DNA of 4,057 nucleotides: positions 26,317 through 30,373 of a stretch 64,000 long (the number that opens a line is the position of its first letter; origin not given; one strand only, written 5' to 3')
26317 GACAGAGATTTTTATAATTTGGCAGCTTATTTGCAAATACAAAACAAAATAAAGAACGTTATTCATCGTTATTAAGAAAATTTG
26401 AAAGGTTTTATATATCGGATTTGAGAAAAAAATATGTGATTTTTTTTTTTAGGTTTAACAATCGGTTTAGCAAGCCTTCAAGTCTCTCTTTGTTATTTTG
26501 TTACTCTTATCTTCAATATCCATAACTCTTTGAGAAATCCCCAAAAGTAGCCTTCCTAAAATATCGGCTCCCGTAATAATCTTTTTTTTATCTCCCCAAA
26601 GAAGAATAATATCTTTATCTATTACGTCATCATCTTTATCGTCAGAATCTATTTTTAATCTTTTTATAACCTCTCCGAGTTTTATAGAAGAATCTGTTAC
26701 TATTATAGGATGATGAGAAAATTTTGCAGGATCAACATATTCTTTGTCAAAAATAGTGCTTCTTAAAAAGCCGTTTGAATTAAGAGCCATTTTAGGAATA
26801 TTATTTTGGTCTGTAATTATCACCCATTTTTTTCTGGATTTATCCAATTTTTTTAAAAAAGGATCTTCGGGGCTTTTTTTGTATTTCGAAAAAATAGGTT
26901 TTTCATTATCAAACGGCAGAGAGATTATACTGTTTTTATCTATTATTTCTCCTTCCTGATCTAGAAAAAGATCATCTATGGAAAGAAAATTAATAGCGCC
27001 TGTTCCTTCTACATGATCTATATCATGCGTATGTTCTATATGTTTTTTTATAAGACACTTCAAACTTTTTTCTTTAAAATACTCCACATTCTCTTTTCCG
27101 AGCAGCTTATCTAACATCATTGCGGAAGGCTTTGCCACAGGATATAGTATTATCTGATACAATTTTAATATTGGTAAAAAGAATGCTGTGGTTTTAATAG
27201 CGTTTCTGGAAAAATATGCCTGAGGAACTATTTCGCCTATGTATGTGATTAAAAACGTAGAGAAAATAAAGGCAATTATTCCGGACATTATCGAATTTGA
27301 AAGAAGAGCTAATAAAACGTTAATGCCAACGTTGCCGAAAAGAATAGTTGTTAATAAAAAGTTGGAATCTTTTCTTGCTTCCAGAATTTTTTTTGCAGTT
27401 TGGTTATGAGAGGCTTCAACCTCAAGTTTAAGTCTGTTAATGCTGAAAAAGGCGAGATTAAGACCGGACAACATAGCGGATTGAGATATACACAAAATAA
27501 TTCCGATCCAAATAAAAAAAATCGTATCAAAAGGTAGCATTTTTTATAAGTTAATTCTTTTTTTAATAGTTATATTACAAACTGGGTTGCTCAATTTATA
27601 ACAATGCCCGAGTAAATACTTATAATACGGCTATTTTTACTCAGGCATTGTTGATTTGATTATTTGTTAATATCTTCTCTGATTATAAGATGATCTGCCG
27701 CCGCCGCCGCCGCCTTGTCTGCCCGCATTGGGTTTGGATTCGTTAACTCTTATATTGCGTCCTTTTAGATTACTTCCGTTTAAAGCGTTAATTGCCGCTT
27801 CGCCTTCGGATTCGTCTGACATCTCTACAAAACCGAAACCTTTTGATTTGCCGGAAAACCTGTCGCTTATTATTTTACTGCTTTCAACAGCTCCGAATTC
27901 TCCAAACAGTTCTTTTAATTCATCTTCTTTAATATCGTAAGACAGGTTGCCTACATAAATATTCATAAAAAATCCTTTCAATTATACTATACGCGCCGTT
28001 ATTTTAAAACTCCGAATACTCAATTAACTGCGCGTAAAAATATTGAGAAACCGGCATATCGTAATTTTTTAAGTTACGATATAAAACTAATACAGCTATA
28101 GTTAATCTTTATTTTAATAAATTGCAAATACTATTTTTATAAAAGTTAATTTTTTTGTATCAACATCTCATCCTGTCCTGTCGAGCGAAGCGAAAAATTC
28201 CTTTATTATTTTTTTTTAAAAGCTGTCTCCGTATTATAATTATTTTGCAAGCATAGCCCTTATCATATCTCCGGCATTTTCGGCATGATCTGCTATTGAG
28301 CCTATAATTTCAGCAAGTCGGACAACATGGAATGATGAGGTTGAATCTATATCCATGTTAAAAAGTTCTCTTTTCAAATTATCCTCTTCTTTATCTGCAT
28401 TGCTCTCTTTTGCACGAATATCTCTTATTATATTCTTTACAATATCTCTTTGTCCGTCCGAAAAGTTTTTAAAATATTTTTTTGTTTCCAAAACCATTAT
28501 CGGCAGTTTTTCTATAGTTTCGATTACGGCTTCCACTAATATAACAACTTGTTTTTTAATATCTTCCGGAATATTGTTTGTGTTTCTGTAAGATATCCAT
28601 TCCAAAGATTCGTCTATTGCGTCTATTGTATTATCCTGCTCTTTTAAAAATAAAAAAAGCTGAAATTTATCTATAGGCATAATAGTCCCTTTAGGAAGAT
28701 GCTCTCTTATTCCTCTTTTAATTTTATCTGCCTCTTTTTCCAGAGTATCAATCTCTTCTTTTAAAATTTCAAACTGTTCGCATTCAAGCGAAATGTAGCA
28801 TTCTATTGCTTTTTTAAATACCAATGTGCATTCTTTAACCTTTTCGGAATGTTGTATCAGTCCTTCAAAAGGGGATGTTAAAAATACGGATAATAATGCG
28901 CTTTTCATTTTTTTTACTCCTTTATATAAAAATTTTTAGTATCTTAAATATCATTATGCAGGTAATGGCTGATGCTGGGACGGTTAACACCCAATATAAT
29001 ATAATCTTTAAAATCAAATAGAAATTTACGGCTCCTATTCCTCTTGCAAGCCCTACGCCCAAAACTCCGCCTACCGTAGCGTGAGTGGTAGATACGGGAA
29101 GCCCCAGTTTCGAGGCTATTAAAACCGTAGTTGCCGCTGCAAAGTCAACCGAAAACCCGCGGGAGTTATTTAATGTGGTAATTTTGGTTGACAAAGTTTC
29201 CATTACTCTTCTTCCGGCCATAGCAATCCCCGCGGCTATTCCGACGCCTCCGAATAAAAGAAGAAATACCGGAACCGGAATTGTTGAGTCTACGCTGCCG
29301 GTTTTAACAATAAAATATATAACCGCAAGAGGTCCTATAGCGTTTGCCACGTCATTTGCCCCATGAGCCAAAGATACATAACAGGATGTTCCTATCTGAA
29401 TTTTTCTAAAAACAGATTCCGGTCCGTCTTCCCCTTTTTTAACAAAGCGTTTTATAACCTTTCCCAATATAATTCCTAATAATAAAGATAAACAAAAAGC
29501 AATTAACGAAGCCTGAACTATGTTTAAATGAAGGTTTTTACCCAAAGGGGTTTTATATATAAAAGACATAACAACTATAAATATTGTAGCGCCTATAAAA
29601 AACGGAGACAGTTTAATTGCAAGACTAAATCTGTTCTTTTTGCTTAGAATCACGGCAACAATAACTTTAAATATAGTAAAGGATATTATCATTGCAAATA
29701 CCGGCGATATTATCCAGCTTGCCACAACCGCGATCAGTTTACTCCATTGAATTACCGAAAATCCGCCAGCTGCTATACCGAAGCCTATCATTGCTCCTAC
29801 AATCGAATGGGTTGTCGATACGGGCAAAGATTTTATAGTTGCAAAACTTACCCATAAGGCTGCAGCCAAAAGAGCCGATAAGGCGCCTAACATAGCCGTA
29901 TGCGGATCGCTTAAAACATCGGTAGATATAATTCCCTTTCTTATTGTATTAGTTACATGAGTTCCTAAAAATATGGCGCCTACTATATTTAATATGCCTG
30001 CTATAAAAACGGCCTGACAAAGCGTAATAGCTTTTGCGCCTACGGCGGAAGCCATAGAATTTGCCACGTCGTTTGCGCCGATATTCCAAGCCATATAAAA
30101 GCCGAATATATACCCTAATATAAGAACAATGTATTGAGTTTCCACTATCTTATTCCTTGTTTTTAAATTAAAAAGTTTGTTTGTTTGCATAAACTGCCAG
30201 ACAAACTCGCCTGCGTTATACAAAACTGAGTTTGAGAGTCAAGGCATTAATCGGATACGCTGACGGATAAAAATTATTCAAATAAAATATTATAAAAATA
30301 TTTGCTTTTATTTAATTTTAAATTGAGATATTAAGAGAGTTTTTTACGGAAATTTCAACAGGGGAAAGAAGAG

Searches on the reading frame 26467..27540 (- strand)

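Call 43: search_protein_families(library=pfam, max_evalue=0.00001, proteins=[window:26467-27540:-])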
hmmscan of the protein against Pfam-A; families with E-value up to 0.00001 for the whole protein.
window:26467-27540:- (357 aa): 1 family
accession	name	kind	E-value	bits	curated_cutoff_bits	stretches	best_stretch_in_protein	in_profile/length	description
PF01595.25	CNNM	-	1.2e-33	116.7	28.4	1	13-170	2-174/181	Cyclin M transmembrane N-terminal domain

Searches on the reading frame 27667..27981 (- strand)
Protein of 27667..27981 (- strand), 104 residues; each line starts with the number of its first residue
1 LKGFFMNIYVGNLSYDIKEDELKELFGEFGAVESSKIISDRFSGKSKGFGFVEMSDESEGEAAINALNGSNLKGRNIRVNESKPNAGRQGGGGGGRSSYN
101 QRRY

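Call 40: search_protein_families(library=pfam, max_evalue=0.0001, proteins=[window:27667-27981:-])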
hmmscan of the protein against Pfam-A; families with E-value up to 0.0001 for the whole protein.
window:27667-27981:- (104 aa): 2 families
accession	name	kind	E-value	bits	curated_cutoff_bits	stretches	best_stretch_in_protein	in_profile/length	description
PF00076.28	RRM_1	-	1.5e-24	86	20.7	1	8-78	1-70/70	RNA recognition motif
PF13893.12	RRM_5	-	9e-06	25.8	27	1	17-86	39-103/125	RNA recognition motif. (a.k.a. RRM, RBD, or RNP domain)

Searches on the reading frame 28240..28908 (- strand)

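Call 43: search_protein_families(library=pfam, max_evalue=0.00001, proteins=[window:28240-28908:-])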
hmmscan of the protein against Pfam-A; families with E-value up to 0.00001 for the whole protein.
window:28240-28908:- (222 aa): 1 family
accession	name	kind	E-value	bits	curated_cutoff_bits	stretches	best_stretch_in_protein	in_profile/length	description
PF01865.21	PhoU_div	-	1.3e-29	103.5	24.4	1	6-221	2-213/214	Protein of unknown function DUF47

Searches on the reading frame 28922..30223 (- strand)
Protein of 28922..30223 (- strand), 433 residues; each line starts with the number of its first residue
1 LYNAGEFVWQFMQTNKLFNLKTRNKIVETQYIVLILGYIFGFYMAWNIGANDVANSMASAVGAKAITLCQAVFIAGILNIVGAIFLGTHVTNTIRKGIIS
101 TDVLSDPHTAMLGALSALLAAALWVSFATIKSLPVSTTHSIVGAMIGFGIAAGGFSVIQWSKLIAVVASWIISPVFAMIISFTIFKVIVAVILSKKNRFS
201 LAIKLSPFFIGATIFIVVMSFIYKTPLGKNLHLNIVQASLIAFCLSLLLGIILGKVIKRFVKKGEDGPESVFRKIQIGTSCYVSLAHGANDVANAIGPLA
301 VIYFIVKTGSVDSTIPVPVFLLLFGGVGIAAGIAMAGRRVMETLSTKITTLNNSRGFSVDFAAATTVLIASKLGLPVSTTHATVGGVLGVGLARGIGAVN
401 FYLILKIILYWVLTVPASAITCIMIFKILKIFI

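Call 43: search_protein_families(library=pfam, max_evalue=0.00001, proteins=[window:28922-30223:-])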
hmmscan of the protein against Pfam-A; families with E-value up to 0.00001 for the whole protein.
window:28922-30223:- (433 aa): 1 family
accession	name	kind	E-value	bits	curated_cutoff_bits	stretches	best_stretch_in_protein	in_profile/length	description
PF01384.25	PHO4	-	3.4e-109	365.4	33.7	1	48-421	1-349/350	Phosphate transporter family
